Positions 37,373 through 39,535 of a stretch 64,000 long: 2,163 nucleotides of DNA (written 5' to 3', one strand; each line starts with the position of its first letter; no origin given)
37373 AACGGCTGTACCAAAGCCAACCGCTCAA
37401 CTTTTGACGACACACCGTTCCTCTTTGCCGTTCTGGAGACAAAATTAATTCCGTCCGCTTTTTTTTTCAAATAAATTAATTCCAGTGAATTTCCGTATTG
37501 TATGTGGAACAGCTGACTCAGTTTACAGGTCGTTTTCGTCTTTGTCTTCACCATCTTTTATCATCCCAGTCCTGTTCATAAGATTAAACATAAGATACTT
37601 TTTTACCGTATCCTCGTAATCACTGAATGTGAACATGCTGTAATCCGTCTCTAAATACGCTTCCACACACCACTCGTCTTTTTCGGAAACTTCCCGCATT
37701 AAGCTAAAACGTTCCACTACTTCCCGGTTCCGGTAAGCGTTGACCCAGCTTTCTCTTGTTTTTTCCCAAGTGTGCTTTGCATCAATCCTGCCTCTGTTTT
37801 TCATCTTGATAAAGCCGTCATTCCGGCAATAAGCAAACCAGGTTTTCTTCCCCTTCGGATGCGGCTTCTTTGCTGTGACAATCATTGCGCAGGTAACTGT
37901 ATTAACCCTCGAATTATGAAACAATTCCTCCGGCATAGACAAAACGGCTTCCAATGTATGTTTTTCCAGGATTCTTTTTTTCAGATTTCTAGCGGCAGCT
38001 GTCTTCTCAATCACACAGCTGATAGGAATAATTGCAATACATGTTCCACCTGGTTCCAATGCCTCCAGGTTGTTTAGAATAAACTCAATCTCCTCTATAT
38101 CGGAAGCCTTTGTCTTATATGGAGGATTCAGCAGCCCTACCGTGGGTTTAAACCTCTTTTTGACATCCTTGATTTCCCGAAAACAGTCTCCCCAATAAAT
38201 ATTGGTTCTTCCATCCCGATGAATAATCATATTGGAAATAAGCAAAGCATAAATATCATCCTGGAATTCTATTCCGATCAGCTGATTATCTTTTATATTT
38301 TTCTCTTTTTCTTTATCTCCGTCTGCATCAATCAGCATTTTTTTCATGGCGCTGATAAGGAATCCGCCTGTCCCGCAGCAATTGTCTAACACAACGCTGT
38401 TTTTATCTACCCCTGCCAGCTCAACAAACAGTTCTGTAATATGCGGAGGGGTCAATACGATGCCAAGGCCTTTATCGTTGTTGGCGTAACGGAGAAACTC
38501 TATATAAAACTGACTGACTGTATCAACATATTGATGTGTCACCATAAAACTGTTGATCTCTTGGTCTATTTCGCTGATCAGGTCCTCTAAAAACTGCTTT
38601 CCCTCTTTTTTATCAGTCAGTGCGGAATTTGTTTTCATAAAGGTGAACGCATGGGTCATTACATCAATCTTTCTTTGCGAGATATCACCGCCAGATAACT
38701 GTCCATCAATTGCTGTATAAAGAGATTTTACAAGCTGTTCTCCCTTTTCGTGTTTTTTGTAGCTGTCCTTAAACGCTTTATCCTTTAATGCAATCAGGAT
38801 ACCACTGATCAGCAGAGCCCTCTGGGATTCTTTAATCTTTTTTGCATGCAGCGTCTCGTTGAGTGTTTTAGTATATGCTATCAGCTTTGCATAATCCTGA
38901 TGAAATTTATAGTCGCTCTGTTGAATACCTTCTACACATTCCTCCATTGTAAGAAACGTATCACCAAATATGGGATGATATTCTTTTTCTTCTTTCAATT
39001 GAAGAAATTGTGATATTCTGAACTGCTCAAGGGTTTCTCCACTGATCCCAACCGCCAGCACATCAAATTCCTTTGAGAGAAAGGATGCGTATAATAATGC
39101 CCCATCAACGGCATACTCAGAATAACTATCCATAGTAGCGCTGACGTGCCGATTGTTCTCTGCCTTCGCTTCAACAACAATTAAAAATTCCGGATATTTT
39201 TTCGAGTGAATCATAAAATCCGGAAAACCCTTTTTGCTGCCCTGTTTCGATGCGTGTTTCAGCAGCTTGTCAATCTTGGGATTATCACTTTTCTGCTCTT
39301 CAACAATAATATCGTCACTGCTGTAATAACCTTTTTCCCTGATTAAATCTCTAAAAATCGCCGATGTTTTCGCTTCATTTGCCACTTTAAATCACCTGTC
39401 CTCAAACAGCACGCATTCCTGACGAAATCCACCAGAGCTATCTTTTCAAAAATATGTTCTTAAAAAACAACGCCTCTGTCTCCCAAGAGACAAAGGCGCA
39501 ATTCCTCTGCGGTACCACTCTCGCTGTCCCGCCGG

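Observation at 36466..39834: Low-GC restriction-modification cassette inserted between the Ile T-box riboswitch and ileS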

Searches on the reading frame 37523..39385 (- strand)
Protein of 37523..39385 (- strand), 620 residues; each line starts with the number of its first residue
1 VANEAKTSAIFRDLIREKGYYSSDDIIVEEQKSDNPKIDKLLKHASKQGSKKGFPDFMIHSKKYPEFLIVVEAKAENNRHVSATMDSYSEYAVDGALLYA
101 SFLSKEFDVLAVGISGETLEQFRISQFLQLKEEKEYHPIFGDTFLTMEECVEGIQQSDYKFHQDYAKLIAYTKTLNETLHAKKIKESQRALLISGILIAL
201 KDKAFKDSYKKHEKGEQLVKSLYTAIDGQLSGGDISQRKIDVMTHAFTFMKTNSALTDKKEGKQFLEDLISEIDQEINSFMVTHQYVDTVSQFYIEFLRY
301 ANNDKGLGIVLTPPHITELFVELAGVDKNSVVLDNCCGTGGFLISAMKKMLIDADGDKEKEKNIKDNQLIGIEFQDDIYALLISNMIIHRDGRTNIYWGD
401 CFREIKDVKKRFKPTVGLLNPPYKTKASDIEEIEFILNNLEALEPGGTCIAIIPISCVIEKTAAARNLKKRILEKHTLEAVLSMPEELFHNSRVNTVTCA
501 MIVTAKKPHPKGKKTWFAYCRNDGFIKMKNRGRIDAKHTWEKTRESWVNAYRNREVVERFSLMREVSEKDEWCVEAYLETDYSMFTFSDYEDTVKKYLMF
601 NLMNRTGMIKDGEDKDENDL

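Call 7: search_protein_families(library=pfam, proteins=[window:37523-39385:-], max_evalue=0.01)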
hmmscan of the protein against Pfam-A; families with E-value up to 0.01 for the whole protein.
window:37523-39385:- (620 aa): 1 family
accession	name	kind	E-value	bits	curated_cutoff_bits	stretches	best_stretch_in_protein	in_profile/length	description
PF02384.22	N6_Mtase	-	1.4e-28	100.6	20.4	1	288-579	4-288/311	N-6 DNA Methylase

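Call 8: search_protein_families(library=ncbifam, proteins=[window:37523-39385:-], max_evalue=0.01)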
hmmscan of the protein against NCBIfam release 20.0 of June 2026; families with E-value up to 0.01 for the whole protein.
window:37523-39385:- (620 aa): 4 families
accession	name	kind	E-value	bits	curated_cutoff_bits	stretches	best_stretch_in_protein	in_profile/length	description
TIGR00497.1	hsdM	equivalog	1.6e-13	50.2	242.75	2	410-566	332-470/515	type I restriction-modification system subunit M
NF047738.1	antiphage_MADS2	equivalog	5.5e-10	38.1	720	1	245-368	248-371/654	methylation-associated defense system DNA methyltransferase MAD2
TIGR03534.1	RF_mod_PrmC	equivalog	4.5e-06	26.3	199.1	1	310-427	66-170/253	peptide chain release factor N(5)-glutamine methyltransferase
TIGR01177.1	TIGR01177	hypoth_equivalog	2e-05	24.1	316.55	1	313-346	167-200/330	TIGR01177 family methyltransferase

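Call 9: search_protein_families(library=padloc, proteins=[window:37523-39385:-], max_evalue=0.01)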
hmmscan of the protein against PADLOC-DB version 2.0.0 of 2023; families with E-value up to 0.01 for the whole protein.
window:37523-39385:- (620 aa): 25 families
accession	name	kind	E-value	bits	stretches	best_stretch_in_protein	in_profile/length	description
PDLC03608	REase_MTase_IIG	-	6.7e-191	634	1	3-604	7-612/614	Type IIG restriction enzyme-methyltransferase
PDLC03602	REase_MTase_IIG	-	1.6e-61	206.8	1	25-602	20-619/637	Type IIG restriction enzyme-methyltransferase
PDLC03616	REase_MTase_IIG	-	2.3e-51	173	1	168-573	223-658/721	Type IIG restriction enzyme-methyltransferase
PDLC03619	REase_MTase_IIG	-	2e-48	163.3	1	379-604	2-248/274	Type IIG restriction enzyme-methyltransferase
PDLC03021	MTase_I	-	1.1e-35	121.4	1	249-574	108-434/491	Type I methyltransferase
PDLC04134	mad2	-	1.7e-24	84.5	1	43-544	30-481/492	mads_2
PDLC03026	MTase_I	-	1.2e-18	65.5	1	249-529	90-381/487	Type I methyltransferase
PDLC03029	MTase_I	-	5.8e-15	52.8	2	290-426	157-294/661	Type I methyltransferase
PDLC03030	MTase_I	-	6.9e-15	52.5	1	307-406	329-438/670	Type I methyltransferase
PDLC03025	MTase_I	-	8.8e-14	49.1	1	260-429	117-284/569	Type I methyltransferase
PDLC03031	MTase_I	-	6e-11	39.3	1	241-409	121-279/834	Type I methyltransferase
PDLC03218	MTase_II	-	2.7e-10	37.4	1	303-423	260-382/532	Type II methyltransferase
PDLC03036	MTase_I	-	6.5e-10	36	1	265-517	172-440/635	Type I methyltransferase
PDLC03248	MTase_II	-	7.2e-10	36.2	1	307-501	9-194/521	Type II methyltransferase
PDLC03335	MTase_II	-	5.7e-09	33.2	1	270-423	44-205/607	Type II methyltransferase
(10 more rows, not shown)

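Call 11: find_homologous_proteins(query=window:37523-39385:-)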
Query window:37523-39385:- (620 aa): 4993 proteins with E <= 0.001 among 8000 candidates; the best 120 are listed.
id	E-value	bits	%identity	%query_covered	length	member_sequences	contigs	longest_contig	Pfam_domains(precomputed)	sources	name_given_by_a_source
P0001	0.0e+0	1373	98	100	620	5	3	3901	PF02384.23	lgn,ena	-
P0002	0.0e+0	1157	81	100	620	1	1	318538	PF02384.23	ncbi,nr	ncbi:MAG: methyltransferase [Clostridia bacterium]|nr:methyltransferase [Clostridia bacterium]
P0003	0.0e+0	1155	81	100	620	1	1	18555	PF02384.23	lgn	-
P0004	0.0e+0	1155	81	100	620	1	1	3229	PF02384.23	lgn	-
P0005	0.0e+0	1149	80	100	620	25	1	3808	PF02384.23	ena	-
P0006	0.0e+0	1145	81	100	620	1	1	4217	PF02384.23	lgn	-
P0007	0.0e+0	1140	80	100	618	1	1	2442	PF02384.23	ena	-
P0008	0.0e+0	1140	80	100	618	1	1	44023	PF02384.23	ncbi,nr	ncbi:MAG: SAM-dependent methyltransferase [Clostridium sp.]|nr:SAM-dependent methyltransferase [Clos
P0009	0.0e+0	1138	81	98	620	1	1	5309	PF02384.23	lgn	-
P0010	0.0e+0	1137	79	100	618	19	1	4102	PF02384.23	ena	-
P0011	0.0e+0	1136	80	100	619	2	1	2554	PF02384.23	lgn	-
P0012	0.0e+0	1134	79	100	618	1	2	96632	PF02384.23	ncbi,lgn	-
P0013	0.0e+0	1133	79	100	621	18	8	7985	PF02384.23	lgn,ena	-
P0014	0.0e+0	1130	80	100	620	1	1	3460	PF02384.23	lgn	-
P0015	0.0e+0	1130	79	100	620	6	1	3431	PF02384.23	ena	-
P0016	0.0e+0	1126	79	100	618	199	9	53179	PF02384.23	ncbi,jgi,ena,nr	ncbi:MAG: methyltransferase [Ruminococcaceae bacterium]|nr:methyltransferase [Oscillospiraceae bacte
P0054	0.0e+0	1098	78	100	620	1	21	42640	PF02384.23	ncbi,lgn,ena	-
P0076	0.0e+0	1037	72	100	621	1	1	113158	PF02384.23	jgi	-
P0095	2.3e-266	903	65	97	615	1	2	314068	PF02384.23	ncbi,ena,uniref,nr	ncbi:N-6 DNA methylase [Romboutsia sp. 1001216sp1]|uniref:HsdM family class I SAM-dependent methyltr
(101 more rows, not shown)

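Call 14: find_encoding_contigs(protein=window:37523-39385:-, flank=8000, max_places=10)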
Protein window:37523-39385:- (620 aa): 10 contigs read that carry it; 7 places shown.
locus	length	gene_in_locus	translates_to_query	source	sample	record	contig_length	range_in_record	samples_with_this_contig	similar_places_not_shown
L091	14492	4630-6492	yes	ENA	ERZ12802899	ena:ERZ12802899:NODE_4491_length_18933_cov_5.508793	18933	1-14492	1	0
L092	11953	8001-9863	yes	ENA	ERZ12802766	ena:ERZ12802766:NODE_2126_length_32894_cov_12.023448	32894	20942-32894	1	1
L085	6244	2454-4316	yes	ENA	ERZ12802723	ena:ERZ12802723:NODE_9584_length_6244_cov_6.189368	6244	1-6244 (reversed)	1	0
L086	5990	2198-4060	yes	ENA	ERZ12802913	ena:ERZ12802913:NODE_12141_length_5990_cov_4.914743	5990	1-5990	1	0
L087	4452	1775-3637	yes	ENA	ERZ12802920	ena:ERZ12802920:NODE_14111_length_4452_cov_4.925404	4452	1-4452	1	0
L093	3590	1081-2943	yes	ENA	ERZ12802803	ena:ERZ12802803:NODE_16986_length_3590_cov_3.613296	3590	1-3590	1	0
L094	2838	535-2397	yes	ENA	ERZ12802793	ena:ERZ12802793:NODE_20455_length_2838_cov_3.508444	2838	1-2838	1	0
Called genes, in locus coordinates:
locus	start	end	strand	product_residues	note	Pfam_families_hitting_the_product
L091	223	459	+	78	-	PF17209:Hfq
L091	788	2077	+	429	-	PF26018:BSH_RND_rel, PF26011:Beta-barrel_RND_rel (weak)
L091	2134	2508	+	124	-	-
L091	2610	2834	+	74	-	PF01168:Ala_racemase_N (weak)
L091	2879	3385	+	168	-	PF04472:SepF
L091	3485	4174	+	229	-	PF05103:DivIVA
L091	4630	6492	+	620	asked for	PF02384:N6_Mtase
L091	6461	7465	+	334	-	PF01420:Methylase_S (faint)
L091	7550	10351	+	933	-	PF00133:tRNA-synt_1, PF01406:tRNA-synt_1e (faint), PF09334:tRNA-synt_1g, PF08264:Anticodon_1, PF06827:zf-FPG_IleRS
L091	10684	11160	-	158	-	-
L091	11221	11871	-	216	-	-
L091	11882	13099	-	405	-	PF00180:Iso_dh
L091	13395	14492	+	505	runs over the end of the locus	PF13541:ChlI, PF00493:MCM (faint), PF01078:Mg_chelatase, PF00158:Sigma54_activat (faint), PF07728:AAA_5, PF13335:Mg_chelatase_C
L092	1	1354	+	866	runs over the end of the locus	PF01624:MutS_I, PF05188:MutS_II, PF05192:MutS_III, PF05190:MutS_IV, PF00488:MutS_V, PF27441:MutS_C (weak)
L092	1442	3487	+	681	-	PF02518:HATPase_c, PF13589:HATPase_c_3, PF01119:DNA_mis_repair, PF08676:MutL_C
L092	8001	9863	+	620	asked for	PF02384:N6_Mtase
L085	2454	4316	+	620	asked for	PF02384:N6_Mtase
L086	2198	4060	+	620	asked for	PF02384:N6_Mtase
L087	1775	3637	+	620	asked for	PF02384:N6_Mtase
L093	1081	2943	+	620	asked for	PF02384:N6_Mtase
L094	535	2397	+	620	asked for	PF02384:N6_Mtase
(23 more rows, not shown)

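Call 17: find_encoding_contigs(protein=P0002, flank=6000, max_places=3)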
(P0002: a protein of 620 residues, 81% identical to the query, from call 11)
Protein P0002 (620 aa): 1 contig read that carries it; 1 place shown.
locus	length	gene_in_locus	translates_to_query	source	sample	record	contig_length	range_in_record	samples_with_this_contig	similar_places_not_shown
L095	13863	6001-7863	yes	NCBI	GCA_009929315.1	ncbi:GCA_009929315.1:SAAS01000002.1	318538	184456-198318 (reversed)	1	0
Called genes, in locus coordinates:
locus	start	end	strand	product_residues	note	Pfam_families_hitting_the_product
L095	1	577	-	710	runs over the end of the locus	PF01138:RNase_PH, PF03725:RNase_PH_C, PF03726:PNPase (faint), PF01138:RNase_PH, PF00013:KH_1, PF00575:S1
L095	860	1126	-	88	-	PF00312:Ribosomal_S15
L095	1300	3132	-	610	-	PF00009:GTP_EFTU, PF01926:MMR_HSR1 (faint), PF22042:EF-G_D2, PF03144:GTP_EFTU_D2, PF00679:EFG_C, PF21018:BipA_C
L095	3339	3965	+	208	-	PF02368:Big_2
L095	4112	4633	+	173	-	PF02417:Chromate_transp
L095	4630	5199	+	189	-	PF02417:Chromate_transp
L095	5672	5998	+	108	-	PF13560:HTH_31 (weak), PF01381:HTH_3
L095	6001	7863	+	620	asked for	PF02384:N6_Mtase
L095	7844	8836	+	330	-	PF01420:Methylase_S (weak)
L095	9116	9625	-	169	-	-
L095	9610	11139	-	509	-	PF02386:TrkH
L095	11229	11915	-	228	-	PF00070:Pyr_redox (faint), PF02254:TrkA_N, PF02080:TrkA_C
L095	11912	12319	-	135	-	PF02254:TrkA_N, PF03435:Sacchrp_dh_NADP (weak)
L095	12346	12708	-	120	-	PF00515:TPR_1 (faint), PF07719:TPR_2 (faint), PF13428:TPR_14 (faint), PF14559:TPR_19 (faint)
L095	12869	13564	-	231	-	PF00072:Response_reg, PF00486:Trans_reg_C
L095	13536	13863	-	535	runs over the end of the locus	PF13493:DUF4118, PF00512:HisKA, PF02518:HATPase_c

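Call 18: find_encoding_contigs(protein=P0016, flank=6000, max_places=5)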
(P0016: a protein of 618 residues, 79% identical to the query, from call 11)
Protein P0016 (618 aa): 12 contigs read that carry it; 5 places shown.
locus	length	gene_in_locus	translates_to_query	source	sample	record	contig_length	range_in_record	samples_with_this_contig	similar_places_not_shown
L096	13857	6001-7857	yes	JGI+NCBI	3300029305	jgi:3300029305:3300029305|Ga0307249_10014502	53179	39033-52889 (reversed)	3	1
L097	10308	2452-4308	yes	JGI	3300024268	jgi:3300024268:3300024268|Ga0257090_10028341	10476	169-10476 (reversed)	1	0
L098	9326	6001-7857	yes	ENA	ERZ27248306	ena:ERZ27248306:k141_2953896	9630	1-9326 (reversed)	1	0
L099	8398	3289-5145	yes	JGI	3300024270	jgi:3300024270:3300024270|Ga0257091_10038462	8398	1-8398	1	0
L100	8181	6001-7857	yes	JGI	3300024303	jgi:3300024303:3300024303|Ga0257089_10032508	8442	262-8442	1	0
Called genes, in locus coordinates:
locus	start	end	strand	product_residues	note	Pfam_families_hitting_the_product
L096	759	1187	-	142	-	PF13328:HD_4 (weak)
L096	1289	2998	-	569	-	PF00239:Resolvase, PF07508:Recombinase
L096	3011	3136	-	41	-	-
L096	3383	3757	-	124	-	-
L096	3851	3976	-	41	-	-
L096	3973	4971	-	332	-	-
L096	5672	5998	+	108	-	PF01381:HTH_3 (weak)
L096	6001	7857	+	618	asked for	PF02384:N6_Mtase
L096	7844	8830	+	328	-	PF01420:Methylase_S (weak)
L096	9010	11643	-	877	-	PF01326:PPDK_N, PF00391:PEP-utilizers, PF02896:PEP-utilizers_C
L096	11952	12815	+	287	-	PF14808:TMEM164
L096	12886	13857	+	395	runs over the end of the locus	PF01996:F420_ligase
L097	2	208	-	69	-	?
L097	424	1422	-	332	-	-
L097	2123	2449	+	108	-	PF01381:HTH_3 (weak)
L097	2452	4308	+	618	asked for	PF02384:N6_Mtase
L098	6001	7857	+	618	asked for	PF02384:N6_Mtase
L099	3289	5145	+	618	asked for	PF02384:N6_Mtase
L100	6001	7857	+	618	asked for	PF02384:N6_Mtase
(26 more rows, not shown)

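Call 20: find_encoding_contigs(protein=P0001, flank=6000, max_places=5)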
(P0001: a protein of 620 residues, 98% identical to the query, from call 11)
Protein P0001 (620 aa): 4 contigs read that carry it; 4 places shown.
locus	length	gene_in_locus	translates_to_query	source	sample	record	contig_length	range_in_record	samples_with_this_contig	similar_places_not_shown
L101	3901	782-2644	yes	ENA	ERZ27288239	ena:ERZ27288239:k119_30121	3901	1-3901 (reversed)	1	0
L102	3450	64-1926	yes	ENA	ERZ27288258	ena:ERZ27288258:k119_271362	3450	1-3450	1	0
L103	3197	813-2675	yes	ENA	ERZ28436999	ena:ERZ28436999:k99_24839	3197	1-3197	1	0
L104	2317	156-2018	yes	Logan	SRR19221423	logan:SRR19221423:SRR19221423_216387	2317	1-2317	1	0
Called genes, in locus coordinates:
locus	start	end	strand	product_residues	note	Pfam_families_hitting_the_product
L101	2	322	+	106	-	?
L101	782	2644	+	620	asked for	PF02384:N6_Mtase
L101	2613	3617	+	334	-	PF01420:Methylase_S (weak)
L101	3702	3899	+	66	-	?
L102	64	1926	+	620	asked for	PF02384:N6_Mtase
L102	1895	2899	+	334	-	PF01420:Methylase_S (weak)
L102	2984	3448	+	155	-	?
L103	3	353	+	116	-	?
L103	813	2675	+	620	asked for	PF02384:N6_Mtase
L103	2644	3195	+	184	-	?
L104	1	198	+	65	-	?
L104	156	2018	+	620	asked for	PF02384:N6_Mtase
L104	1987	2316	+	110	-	?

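Call 21: find_encoding_contigs(protein=P0003, flank=6000, max_places=3)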
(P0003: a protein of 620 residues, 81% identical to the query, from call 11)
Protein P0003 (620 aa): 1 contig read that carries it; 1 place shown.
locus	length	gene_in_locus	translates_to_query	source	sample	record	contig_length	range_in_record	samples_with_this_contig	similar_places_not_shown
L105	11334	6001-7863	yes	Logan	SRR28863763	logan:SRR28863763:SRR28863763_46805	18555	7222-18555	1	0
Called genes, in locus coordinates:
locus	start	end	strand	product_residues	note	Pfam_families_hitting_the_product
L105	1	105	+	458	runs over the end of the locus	PF01554:MatE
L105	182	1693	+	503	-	PF02446:Glyco_hydro_77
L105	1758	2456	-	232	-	PF00849:PseudoU_synth_2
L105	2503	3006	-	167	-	PF01381:HTH_3, PF12844:HTH_19, PF13560:HTH_31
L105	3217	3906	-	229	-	PF00072:Response_reg, PF00486:Trans_reg_C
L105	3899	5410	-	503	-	PF00672:HAMP, PF00512:HisKA, PF02518:HATPase_c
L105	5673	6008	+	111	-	PF13560:HTH_31, PF01381:HTH_3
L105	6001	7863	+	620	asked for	PF02384:N6_Mtase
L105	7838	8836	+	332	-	PF01420:Methylase_S (weak)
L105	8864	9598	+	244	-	PF01209:Ubie_methyltran, PF02353:CMAS, PF08003:Methyltransf_9, PF13489:Methyltransf_23, PF13649:Methyltransf_25, PF13847:Methyltransf_31, PF08241:Methyltransf_11, PF08242:Methyltransf_12, +3 more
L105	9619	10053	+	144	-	-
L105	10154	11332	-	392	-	?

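Call 22: find_encoding_contigs(protein=P0054, flank=6000, max_places=4)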
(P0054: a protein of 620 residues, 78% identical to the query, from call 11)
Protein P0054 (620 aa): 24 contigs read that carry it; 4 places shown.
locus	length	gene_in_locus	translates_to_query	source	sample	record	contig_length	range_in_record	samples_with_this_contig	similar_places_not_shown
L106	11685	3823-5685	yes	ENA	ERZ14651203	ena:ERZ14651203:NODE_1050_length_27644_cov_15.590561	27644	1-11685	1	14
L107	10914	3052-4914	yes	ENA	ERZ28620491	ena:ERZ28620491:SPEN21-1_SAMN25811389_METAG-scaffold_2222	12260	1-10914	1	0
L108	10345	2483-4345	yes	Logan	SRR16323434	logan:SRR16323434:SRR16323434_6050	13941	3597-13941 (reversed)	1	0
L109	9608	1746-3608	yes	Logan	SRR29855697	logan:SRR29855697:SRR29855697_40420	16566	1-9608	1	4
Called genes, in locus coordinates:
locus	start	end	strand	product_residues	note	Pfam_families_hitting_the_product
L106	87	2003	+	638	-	PF02771:Acyl-CoA_dh_N, PF02770:Acyl-CoA_dh_M, PF00441:Acyl-CoA_dh_1, PF22924:ACOX_C_alpha1 (weak), PF08028:Acyl-CoA_dh_2, PF00766:ETF_alpha, PF00301:Rubredoxin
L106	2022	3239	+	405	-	PF00753:Lactamase_B, PF19583:ODP, PF00258:Flavodoxin_1, PF12724:Flavodoxin_5 (weak)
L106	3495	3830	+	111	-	PF13560:HTH_31 (weak)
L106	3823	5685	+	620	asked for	PF02384:N6_Mtase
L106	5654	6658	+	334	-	PF01420:Methylase_S (faint)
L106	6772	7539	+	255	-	PF02535:Zip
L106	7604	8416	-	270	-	PF01464:SLT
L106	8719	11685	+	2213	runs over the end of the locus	-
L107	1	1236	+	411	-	?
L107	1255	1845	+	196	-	-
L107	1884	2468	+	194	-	PF00258:Flavodoxin_1, PF12724:Flavodoxin_5 (weak)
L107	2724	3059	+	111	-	PF13560:HTH_31 (weak)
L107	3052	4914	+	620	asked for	PF02384:N6_Mtase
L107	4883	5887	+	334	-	PF01420:Methylase_S (faint)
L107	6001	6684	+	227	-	-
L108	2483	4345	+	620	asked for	PF02384:N6_Mtase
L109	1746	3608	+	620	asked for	PF02384:N6_Mtase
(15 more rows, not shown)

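Call 39: search_solved_structures(query=window:37523-39385:-, max_evalue=0.001)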
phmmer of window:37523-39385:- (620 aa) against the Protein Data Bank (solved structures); distinct sequences matched with E-value up to 0.001: 8.
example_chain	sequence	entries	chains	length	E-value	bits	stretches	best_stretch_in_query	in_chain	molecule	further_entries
2okc_A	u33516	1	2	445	3e-12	49.4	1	265-523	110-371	Type I restriction enzyme StySJI M protein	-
5ybb_A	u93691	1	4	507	3.5e-12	49.2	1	268-552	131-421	Type I restriction-modification system methyltransferase subunit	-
3ufb_A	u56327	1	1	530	1.3e-06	30.7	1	272-424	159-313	Type I restriction-modification system methyltransferase subunit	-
2y7c_B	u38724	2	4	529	2.4e-06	29.9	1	290-497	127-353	TYPE I RESTRICTION ENZYME ECOKI M PROTEIN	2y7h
2ar0_A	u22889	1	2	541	2.5e-06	29.8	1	290-497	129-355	Type I restriction enzyme EcoKI M protein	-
7vru_B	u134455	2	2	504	5.4e-06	28.7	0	310-514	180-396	Site-specific DNA-methyltransferase (adenine-specific)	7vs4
3lkd_A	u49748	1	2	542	0.00045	22.4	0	432-568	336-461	Type I restriction-modification system methyltransferase subunit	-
7vru_A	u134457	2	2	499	0.0006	22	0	296-407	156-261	Site-specific DNA-methyltransferase (adenine-specific)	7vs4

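Call 41: search_dna_similar(query=window:37523-39385:-, collection=plasmids, mode=protein, max_rows=12)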
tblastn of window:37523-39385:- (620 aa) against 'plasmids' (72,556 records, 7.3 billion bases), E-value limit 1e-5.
Records with a match: 94; places in all: 95; records where one place covers at least 80% of the query: 25.
Best place of each record, by identity: <60% 94.
By first word of the organism name: Acinetobacter 10; Ligilactobacillus 6; Arthrobacter 5; Clostridium 5; Macrococcoides 4; Escherichia 3; Enterococcus 3; Nostoc 3; Shewanella 2; Dietzia 2; and 44 more.
By predicted mobility (MOB-suite, as given by PLSDB): non-mobilizable 53; mobilizable 32; conjugative 9.
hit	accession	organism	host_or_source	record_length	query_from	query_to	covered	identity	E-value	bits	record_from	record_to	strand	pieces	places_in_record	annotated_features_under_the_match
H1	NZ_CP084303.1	Acinetobacter pseudolwoffii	a feces sample of chicken origin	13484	3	608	98%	42.3%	2e-130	429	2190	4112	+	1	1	N-6 DNA methylase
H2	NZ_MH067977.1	Arthrobacter sp.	-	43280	1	608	98%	42.1%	3e-135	444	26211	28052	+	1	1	N-6 DNA methylase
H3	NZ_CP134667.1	Escherichia coli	Larus michahellis,bacteria,cloaca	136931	1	614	99%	41.0%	9e-126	416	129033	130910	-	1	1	N-6 DNA methylase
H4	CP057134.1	Escherichia coli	culture,Pooled cattle faecal samples ...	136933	1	614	99%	41.0%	9e-126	416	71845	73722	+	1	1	N-6 DNA methylase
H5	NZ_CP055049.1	Escherichia coli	Shek Wu Hui WWTPs_58 WWTPs effluent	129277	1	614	99%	40.9%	7e-107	416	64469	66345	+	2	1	none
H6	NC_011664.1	Shewanella baltica OS223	-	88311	1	604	97%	41.1%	1e-101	426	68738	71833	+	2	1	N-6 DNA methylase | ISAs1-like element ISSba2 family transposase | hypothetical protein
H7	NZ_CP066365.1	Pseudarthrobacter defluvii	cell culture,sediment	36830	3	615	99%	40.2%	2e-133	438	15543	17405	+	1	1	N-6 DNA methylase | hypothetical protein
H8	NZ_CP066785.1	Alicyclobacillus sp. ALC3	cell culture,acid mine drainage sediment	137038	1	617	100%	39.7%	8e-129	425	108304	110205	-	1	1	N-6 DNA methylase | restriction endonuclease subunit S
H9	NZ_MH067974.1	Arthrobacter sp.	-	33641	1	602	97%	39.0%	2e-120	401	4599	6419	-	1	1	N-6 DNA methylase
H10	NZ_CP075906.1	Clostridium perfringens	Cattle feces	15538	4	616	99%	31.1%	2e-64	237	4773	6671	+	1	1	N-6 DNA methylase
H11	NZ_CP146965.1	Butyrivibrio fibrisolvens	Bovinae,Bovine rumen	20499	4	614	95%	32.0%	1e-56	248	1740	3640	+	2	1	none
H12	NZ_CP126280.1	Curtobacterium sp. MCBD17_035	-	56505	1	602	97%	27.9%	2e-48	190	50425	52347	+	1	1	SAM-dependent methyltransferase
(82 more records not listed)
